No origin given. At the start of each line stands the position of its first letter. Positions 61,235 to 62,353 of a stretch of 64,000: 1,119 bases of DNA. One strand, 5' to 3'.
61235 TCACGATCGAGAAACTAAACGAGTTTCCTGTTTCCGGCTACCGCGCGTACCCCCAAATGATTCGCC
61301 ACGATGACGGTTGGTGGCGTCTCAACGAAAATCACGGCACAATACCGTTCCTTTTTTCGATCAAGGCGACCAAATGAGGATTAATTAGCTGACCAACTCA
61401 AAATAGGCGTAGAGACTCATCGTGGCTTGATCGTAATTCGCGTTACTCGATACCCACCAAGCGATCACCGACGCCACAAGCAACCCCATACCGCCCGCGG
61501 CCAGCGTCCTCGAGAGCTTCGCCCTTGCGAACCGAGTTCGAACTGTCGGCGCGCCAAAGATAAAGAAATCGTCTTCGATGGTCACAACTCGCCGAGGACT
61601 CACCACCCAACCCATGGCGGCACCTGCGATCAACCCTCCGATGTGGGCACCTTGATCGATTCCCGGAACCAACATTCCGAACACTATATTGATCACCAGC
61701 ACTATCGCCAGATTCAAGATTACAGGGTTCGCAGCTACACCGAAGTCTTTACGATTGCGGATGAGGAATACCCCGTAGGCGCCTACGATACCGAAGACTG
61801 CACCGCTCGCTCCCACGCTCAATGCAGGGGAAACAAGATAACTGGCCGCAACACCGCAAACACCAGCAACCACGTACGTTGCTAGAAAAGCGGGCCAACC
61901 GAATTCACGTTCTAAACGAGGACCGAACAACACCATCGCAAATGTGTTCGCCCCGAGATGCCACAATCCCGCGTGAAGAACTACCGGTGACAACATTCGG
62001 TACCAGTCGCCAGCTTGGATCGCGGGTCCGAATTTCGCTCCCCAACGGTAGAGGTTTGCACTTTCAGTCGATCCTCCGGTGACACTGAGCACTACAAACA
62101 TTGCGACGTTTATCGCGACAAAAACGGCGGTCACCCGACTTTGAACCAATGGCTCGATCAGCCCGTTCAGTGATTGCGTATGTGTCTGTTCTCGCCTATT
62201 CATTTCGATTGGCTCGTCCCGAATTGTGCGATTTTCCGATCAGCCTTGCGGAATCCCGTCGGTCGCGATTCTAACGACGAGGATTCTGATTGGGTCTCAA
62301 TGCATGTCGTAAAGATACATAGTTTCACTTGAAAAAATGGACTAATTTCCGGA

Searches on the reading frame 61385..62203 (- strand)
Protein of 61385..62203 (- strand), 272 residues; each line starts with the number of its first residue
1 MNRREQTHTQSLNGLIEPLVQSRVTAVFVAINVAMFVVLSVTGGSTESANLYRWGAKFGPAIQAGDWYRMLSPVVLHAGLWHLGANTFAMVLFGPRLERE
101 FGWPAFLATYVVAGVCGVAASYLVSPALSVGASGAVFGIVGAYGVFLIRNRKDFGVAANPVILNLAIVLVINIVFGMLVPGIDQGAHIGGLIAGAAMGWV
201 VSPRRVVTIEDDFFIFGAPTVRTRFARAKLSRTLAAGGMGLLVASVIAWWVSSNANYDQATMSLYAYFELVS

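Call 66: search_protein_families(library=ncbifam, proteins=[window:61385-62203:-], max_evalue=1e-8)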
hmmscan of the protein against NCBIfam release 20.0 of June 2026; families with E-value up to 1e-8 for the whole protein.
window:61385-62203:- (272 aa): 3 families
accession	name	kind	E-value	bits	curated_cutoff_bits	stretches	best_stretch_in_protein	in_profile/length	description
TIGR04239.1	rhombo_GlpG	equivalog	8.3e-16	58.5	250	1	23-201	95-268/271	rhomboid family intramembrane serine protease GlpG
NF008155.0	PRK10907.1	equivalog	5.8e-11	42.3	335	1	24-202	96-269/276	rhomboid family intramembrane serine protease GlpG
TIGR03902.1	rhom_GG_sort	equivalog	1.9e-10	40.9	84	1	61-197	10-152/154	rhombosortase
